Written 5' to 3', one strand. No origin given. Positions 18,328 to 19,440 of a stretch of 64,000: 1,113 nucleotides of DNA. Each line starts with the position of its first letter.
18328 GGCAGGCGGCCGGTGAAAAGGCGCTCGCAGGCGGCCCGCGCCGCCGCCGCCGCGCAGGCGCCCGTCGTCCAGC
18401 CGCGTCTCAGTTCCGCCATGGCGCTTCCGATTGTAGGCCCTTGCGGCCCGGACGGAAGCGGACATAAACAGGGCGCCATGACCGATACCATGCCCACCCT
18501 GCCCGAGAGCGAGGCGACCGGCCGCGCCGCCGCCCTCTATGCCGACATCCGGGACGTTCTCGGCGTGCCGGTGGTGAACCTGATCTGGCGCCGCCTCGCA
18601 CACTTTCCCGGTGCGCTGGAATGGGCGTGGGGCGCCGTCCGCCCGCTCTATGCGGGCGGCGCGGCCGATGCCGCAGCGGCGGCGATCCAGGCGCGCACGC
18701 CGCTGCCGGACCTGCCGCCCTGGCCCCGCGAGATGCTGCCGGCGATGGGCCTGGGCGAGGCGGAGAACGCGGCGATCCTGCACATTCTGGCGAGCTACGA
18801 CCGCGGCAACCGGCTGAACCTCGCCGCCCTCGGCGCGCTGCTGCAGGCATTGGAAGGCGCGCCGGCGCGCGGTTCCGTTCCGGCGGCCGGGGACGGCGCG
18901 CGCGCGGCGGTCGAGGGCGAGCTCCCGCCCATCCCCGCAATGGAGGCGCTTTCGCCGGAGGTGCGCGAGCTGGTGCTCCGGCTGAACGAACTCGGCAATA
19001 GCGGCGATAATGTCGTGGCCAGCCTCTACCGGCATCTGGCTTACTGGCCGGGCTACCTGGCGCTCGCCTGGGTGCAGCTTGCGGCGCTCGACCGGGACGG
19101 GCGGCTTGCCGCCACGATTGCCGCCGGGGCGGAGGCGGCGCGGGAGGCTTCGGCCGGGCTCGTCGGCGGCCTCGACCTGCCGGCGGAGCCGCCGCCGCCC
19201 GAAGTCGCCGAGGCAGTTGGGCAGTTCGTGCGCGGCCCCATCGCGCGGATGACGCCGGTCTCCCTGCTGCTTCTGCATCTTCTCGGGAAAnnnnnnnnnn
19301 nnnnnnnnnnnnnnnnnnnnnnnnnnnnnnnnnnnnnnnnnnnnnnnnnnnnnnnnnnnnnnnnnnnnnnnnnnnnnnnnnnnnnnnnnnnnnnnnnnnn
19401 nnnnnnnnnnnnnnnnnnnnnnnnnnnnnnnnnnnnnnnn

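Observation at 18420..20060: DehI-family protein translationally coupled to cobA (SUMT) and divergent from cbiD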

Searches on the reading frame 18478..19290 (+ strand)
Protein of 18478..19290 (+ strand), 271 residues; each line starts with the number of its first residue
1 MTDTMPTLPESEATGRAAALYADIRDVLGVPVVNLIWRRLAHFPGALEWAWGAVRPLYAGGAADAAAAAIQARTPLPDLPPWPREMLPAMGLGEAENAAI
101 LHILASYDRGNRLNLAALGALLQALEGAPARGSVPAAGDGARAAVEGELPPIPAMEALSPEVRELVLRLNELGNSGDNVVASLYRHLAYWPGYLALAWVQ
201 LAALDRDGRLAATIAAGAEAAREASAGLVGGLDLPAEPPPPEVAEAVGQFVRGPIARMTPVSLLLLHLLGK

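Call 5: search_protein_families(library=pfam, proteins=[window:18478-19290:+], max_evalue=1)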
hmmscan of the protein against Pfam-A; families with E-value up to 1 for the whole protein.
window:18478-19290:+ (271 aa): 1 family
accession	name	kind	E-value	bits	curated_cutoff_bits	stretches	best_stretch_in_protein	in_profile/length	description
PF10778.14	DehI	-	6.3e-06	26.7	28.9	1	31-127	1-94/148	Halocarboxylic acid dehydrogenase DehI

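Call 6: search_protein_families(library=ncbifam, proteins=[window:18478-19290:+], max_evalue=1)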
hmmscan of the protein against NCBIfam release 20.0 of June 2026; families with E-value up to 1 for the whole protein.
window:18478-19290:+ (271 aa): 0 families

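Call 7: find_homologous_proteins(query=window:18478-19290:+, max_evalue=0.001)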
Query window:18478-19290:+ (271 aa): 70 proteins with E <= 0.001 among 8000 candidates.
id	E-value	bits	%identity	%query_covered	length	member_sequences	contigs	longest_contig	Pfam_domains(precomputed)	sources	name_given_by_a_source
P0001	1.5e-159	548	97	100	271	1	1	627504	PF10778.15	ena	-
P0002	4.2e-148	511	92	97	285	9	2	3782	PF10778.15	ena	-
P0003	6.1e-146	504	91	100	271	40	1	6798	PF10778.15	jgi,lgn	-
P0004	1.5e-144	499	90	100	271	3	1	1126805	-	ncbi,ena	-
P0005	5.9e-143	494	89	100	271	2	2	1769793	-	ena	-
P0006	1.2e-141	490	88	100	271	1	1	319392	-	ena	-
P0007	9.9e-141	486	85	100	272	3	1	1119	-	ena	-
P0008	7.2e-140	484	86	100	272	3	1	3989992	-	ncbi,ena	-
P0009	1.4e-139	483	86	100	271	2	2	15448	-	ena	-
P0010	2.1e-138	479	87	100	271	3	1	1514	-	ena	-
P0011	4.0e-138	478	87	97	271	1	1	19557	-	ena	-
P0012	1.5e-133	463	84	100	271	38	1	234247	-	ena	-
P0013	7.0e-131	454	83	100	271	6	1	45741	-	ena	-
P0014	2.1e-130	453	83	95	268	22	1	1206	PF10778.15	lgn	-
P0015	1.4e-126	440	80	100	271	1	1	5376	-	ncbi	-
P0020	5.5e-114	399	76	100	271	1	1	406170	-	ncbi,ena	-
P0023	1.4e-101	358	68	97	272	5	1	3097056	-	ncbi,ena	-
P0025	7.8e-75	270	54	99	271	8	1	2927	PF10778.15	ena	-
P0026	9.8e-75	270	99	48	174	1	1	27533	PF10778.15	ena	-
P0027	3.1e-73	265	54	99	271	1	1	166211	-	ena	-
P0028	2.4e-56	210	47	98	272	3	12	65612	-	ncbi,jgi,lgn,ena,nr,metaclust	ncbi:MAG: hypothetical protein OXE86_08625 [Alphaproteobacteria bacterium]|nr:hypothetical protein [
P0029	3.7e-56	209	46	97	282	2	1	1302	PF10778.15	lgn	-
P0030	4.0e-55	206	46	98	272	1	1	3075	PF10778.15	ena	-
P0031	1.1e-54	204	44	97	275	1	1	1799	PF10778.15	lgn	-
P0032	5.9e-54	202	46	97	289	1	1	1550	PF10778.15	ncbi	-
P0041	9.1e-49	185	41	99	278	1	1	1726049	PF10778.15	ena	-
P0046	3.6e-45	173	42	82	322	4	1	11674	PF10778.15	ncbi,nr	ncbi:MAG: hypothetical protein KAY46_09215 [Burkholderiaceae bacterium]|nr:hypothetical protein [Bur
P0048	4.1e-44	170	41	83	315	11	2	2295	PF10778.15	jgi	-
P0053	2.2e-38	151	40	96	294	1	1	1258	PF10778.15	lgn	-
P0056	4.2e-31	127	44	74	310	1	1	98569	PF10778.15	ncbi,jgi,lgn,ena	jgi:hypothetical protein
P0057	5.8e-30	123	39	99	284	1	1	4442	PF10778.15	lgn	-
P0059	2.8e-28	118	37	97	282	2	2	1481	PF10778.15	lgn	-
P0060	3.3e-28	118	38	94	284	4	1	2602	PF10778.15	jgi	-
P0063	2.0e-25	108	38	87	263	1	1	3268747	PF10778.15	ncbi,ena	-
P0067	1.3e-21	96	32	88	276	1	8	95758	-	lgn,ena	-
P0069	1.0e-18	86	37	97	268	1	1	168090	-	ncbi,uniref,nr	ncbi:hypothetical protein QMO56_12360 [Roseomonas sp. E05]|uniref:hypothetical protein n=1 Tax=Roseo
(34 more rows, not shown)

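Call 9: find_related_loci(query=A1, collection=genome_contigs, flank=6000)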
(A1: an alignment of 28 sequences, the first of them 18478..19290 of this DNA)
Query A1 (271 aa) in genome_contigs; peptide patterns used: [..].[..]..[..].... (x = any residue, [..] = any of these).
345 stretches matched a pattern; 337 encode a relative of the query (tblastn E <= 1e-3); the best 80 are kept; 80 distinct loci.
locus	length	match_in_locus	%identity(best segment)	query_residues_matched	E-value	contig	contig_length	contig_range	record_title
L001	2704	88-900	90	1-271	2e-124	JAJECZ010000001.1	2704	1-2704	MAG: Alphaproteobacteria bacterium isolate jk18xAbins.48 k141_1069953, whole genome shotgun sequence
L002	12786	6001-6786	89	1-262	1e-114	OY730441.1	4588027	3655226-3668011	MAG: Alphaproteobacteria bacterium isolate 2bca5935-da77-4c02-97f9-8bc961abb569 genome assembly, chromosome: 1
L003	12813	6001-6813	92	1-271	6e-110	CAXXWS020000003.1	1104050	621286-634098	MAG: Alphaproteobacteria bacterium isolate 6cdd39bc-b7d8-419f-bd13-d60c8cdfee59 genome assembly, contig: contig_3, whole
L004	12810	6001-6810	80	1-271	3e-97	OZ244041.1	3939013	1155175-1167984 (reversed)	MAG: Alphaproteobacteria bacterium isolate f7210445-354a-4bb2-b242-0c6f4feb337f genome assembly, chromosome: 1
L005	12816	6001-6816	86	1-271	1e-96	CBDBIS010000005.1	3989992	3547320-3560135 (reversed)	MAG: Alphaproteobacteria bacterium isolate 1c27fcd0-475b-40ea-bcc6-78b425081152 genome assembly, contig: contig_5, whole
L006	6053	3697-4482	83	1-262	3e-92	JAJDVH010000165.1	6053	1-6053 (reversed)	MAG: Alphaproteobacteria bacterium isolate jk18x22bins.31 k141_524534, whole genome shotgun sequence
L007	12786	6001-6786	90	1-262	1e-99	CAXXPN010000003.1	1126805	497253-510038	MAG: Alphaproteobacteria bacterium isolate 777528ef-fd8a-40bb-88bf-29da65da1541 genome assembly, contig: contig_3, whole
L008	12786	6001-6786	84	1-262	3e-88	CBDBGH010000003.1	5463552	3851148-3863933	MAG: Alphaproteobacteria bacterium isolate b99f4e08-eaad-4535-8bab-8af14a35acd4 genome assembly, contig: contig_2, whole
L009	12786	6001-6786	76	1-262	4e-86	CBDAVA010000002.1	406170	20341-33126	MAG: Alphaproteobacteria bacterium isolate 3ed36f7e-b900-4645-ac4c-5e4300aaab8a genome assembly, contig: contig_2, whole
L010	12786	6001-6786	84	1-262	8e-83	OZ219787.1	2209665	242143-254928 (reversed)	MAG: Alphaproteobacteria bacterium isolate 0756efc7-7660-4069-b8ca-5b69e2da9688 genome assembly, chromosome: 3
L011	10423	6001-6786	86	1-262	2e-114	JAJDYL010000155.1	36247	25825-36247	MAG: Alphaproteobacteria bacterium isolate jk18x34bins.26 k141_530670, whole genome shotgun sequence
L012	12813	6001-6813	82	1-271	2e-79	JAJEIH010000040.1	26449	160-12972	MAG: Alphaproteobacteria bacterium isolate p16x65bins.40 k141_1071044, whole genome shotgun sequence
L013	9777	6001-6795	43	3-270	4e-61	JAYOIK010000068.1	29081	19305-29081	MAG: Alphaproteobacteria bacterium isolate 139549_S151_maxbin_bins.tsv.153 NODE_1301_length_29081_cov_8.538035, whole ge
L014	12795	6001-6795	45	3-270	4e-60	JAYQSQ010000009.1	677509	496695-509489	MAG: Alphaproteobacteria bacterium isolate SD3109_NP_metabta_bins_sspec.tsv.166 unicycler_73330, whole genome shotgun se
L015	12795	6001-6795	45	3-265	3e-59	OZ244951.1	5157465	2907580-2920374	MAG: Alphaproteobacteria bacterium isolate d4b36c43-a06b-4e97-9d9f-590e9722d0ed genome assembly, chromosome: 1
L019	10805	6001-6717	51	1-235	4e-57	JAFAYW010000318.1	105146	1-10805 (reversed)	MAG: Alphaproteobacteria bacterium isolate CP_BM_RX_R8_25 BM_RX_R8_k147_530343, whole genome shotgun sequence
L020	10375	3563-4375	42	3-269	3e-57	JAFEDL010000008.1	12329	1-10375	MAG: Proteobacteria bacterium isolate SZAS-79 PROT-TMP-5__8__length-12329, whole genome shotgun sequence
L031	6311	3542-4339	42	2-265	7e-55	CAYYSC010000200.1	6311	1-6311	MAG TPA_asm: uncultured Rhodospirillales bacterium isolate binchicken_co13_26 genome assembly, contig: NODE_20954_length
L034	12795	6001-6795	45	1-266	2e-54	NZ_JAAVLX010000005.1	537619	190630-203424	Bradyrhizobium australiense strain WSM 1791 scaffold_4, whole genome shotgun sequence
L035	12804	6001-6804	47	3-269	7e-54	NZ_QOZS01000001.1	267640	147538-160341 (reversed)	Desertibaculum subflavum strain SYSU D60015 s1731_Contig1, whole genome shotgun sequence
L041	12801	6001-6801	38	3-265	6e-53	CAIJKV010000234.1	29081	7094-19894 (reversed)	MAG: uncultured beta proteobacterium isolate MJ-time_bin-0050 genome assembly, contig: bin-0050:234/408, whole genome sh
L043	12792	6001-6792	45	1-265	7e-53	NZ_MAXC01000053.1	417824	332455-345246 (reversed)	Bradyrhizobium sp. LMTR 3 NODE_8, whole genome shotgun sequence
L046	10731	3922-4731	45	3-265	2e-52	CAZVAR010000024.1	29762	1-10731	MAG TPA_asm: uncultured Alphaproteobacteria bacterium isolate SRP268622_co1_362 genome assembly, contig: NODE_3083_lengt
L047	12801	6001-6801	46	3-265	3e-52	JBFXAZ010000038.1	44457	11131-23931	MAG: Reyranellaceae bacterium isolate CA_2019_TPBS_34 NODE_4945_length_44457_cov_4.750598_TPBS, whole genome shotgun seq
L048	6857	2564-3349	43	3-261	3e-52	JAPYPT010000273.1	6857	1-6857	MAG: Alphaproteobacteria bacterium isolate PW10.maxbin2.068 PW10_12091_length_6857_cov_7.003381, whole genome shotgun se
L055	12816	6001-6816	45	1-265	4e-51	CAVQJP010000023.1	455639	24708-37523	MAG: uncultured Alphaproteobacteria bacterium isolate MFD10064.bin.1.16 genome assembly, contig: contig_4041, whole geno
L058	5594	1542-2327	43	3-261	9e-51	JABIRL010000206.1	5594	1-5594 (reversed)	MAG: Rhodospirillaceae bacterium isolate SI072_bin164 k141_175956, whole genome shotgun sequence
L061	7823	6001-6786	44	3-265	2e-50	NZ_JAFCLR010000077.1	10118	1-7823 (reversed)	Bradyrhizobium sp. AUGA SZCCT0431 NODE_77, whole genome shotgun sequence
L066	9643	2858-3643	43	3-261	4e-50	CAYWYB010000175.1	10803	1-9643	MAG TPA_asm: uncultured Rhodospirillaceae bacterium isolate SRP167671_co2_53 genome assembly, contig: NODE_7829_length_1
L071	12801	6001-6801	45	3-265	9e-50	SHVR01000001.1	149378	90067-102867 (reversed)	MAG: Alphaproteobacteria bacterium isolate Baikal-deep-G43 BACOMB-C198, whole genome shotgun sequence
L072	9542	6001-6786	44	3-265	7e-50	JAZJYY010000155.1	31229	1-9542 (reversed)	MAG: Pseudomonadota bacterium isolate ADI_H2L1_1_122_18_3-bin002 ADIH2L11_B002_0_000000000155, whole genome shotgun sequ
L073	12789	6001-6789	46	2-265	2e-49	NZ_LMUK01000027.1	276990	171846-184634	Bradyrhizobium sp. S69 NODE_39_length_276966_cov_8.343797, whole genome shotgun sequence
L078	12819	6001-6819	43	2-265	4e-49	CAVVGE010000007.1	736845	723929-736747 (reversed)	MAG: uncultured Alphaproteobacteria bacterium isolate MFD01138.bin.1.135 genome assembly, contig: contig_37251, whole ge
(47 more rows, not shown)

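Call 10: search_solved_structures(query=A1, max_evalue=10, show_alignments=2)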
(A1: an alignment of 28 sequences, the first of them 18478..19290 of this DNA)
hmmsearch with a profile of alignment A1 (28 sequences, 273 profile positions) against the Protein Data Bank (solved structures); distinct sequences matched with E-value up to 10: 7.
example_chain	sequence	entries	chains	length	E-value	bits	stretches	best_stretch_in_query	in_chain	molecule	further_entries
3bjx_A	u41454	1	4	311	9.3e-24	88.1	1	5-234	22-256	Halocarboxylic acid dehalogenase DehI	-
5gzx_A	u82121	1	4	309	1.8e-22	83.9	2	4-107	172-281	(R)-2-haloacid dehalogenase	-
5h01_A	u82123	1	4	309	3.2e-22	83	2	4-107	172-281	(R)-2-haloacid dehalogenase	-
5gzy_A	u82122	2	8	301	3.3e-22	83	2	4-107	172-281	(R)-2-haloacid dehalogenase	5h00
3wj8_A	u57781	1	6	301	2.3e-18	70.4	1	4-235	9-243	DL-2-haloacid dehalogenase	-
4n2x_A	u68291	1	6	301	2.1e-17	67.2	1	4-235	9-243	DL-2-haloacid dehalogenase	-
2ouw_A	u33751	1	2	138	4.8e-08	36.6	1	16-113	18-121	Alkylhydroperoxidase AhpD core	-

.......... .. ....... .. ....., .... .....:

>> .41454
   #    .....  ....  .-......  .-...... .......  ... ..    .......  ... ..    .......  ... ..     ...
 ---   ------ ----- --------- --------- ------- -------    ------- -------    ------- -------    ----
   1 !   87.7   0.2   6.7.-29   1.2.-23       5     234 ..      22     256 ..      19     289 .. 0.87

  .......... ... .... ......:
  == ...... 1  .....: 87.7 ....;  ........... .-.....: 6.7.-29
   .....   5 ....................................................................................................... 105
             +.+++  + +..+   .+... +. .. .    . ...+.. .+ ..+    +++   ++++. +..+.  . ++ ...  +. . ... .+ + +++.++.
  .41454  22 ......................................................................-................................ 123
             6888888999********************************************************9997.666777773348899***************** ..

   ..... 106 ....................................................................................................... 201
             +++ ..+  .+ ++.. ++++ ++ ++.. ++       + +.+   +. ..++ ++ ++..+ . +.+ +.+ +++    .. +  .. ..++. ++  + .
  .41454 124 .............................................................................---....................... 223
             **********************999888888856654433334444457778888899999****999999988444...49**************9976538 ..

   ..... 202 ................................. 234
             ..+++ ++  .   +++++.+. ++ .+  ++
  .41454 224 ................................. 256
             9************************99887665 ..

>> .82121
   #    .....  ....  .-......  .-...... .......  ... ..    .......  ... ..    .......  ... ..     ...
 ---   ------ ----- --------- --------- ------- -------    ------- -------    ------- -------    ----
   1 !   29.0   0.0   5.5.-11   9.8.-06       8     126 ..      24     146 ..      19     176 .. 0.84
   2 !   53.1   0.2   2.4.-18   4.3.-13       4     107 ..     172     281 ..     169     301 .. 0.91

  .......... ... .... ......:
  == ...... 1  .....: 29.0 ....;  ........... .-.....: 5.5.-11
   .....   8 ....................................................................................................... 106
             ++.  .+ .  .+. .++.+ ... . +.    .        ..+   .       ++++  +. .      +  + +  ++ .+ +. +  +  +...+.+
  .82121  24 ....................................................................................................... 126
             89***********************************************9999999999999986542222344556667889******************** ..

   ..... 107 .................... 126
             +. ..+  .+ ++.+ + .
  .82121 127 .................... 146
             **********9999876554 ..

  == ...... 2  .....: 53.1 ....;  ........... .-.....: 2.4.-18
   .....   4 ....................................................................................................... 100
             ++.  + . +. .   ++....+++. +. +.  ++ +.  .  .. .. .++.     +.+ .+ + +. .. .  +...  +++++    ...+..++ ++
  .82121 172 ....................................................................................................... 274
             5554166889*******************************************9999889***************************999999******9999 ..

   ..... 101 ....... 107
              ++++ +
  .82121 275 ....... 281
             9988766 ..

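Call 17: search_protein_families(library=pfam, proteins=[L066:1804-2838:+, L058:187-510:+, L048:1345-1983:+, L013:6868-7626:+, L031:2215-3471:+, L031:4367-4849:+, L015:7242-8957:+, L078:1476-2015:-, L019:7372-8118:+, L041:3922-4698:+], max_evalue=0.001)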
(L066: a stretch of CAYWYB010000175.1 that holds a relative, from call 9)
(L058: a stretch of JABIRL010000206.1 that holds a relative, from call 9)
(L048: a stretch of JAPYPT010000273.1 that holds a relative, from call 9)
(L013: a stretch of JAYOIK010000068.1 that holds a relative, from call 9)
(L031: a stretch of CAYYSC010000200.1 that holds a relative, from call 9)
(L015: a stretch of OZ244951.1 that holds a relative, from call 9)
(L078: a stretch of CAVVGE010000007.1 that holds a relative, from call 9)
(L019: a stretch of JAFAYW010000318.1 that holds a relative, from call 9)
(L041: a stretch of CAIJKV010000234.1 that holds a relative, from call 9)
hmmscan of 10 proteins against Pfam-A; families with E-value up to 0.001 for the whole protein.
L066:1804-2838:+ (344 aa): 3 families
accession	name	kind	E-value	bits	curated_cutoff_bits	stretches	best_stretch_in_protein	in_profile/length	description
PF00107.32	ADH_zinc_N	-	5.6e-24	85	31.8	1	176-295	1-123/129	Zinc-binding dehydrogenase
PF08240.17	ADH_N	-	1e-18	67.9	23.5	1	45-135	1-104/104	Alcohol dehydrogenase GroES-like domain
PF13602.12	ADH_zinc_N_2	-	7.3e-14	53.3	27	1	209-342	2-134/134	Zinc-binding dehydrogenase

L058:187-510:+ (107 aa): 1 family
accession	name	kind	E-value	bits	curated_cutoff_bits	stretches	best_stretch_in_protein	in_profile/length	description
PF07045.17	DUF1330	-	1.2e-31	109.4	23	1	13-105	1-93/94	Domain of unknown function (DUF1330)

L048:1345-1983:+ (212 aa): 1 family
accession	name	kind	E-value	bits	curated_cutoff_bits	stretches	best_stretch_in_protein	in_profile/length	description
PF00300.27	His_Phos_1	-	1.7e-40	139.2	21.7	1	14-194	1-182/194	Histidine phosphatase superfamily (branch 1)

L013:6868-7626:+ (252 aa): 5 families
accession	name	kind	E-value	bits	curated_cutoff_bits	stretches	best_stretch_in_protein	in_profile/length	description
PF02798.26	GST_N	-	2.8e-14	53.6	20.9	1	16-92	7-76/76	Glutathione S-transferase, N-terminal domain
PF13417.12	GST_N_3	-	1.5e-11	44.9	22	1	15-95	1-72/75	Glutathione S-transferase, N-terminal domain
PF13409.12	GST_N_2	-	3.5e-11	44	25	1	21-92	3-69/70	Glutathione S-transferase, N-terminal domain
PF00043.30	GST_C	-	1.5e-05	25.6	20.7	1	149-211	29-93/93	Glutathione S-transferase, C-terminal domain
PF13410.11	GST_C_2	-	0.00053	20.5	24.9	0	143-205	3-68/69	Glutathione S-transferase, C-terminal domain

L031:2215-3471:+ (418 aa): 4 families
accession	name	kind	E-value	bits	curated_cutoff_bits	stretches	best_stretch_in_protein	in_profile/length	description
PF00155.27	Aminotran_1_2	-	1.3e-56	192.8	19.7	1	66-409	9-361/361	Aminotransferase class I and II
PF01053.26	Cys_Met_Meta_PP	-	9.2e-12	44.6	27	1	118-243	67-185/381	Cys/Met metabolism PLP-dependent enzyme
PF01041.23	DegT_DnrJ_EryC1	-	3.9e-05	23.5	19.8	1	119-231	40-145/360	DegT/DnrJ/EryC1/StrS aminotransferase family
PF00266.25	Aminotran_5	-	0.00018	21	21.5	1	124-233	70-177/371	Aminotransferase class-V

L031:4367-4849:+ (160 aa): 2 families
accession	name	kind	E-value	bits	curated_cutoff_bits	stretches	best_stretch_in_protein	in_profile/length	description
PF01475.25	FUR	-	4.9e-36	124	23.1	1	36-154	1-121/121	Ferric uptake regulator family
PF05732.17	RepL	-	0.00045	20.2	20.3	0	73-97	85-109/164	Firmicute plasmid replication protein (RepL)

L015:7242-8957:+ (571 aa): 1 family
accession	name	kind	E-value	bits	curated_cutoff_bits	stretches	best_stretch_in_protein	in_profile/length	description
PF00528.27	BPD_transp_1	-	1.3e-17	64.6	26.4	2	101-286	1-171/184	Binding-protein-dependent transport system inner membrane component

L078:1476-2015:- (179 aa): 1 family
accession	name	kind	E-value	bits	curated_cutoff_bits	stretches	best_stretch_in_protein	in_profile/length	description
PF07355.17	GRDB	-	9.9e-10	38.7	22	1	59-177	222-345/347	Glycine/sarcosine/betaine reductase selenoprotein B (GRDB)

L019:7372-8118:+ (248 aa): 0 families

L041:3922-4698:+ (258 aa): 2 families
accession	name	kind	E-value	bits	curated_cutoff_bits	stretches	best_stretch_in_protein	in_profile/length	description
PF00702.32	Hydrolase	-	5.1e-21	76.4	26.4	1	26-214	1-187/191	haloacid dehalogenase-like hydrolase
PF13419.12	HAD_2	-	4.4e-10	40.4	23.8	1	118-223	73-177/178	Haloacid dehalogenase-like hydrolase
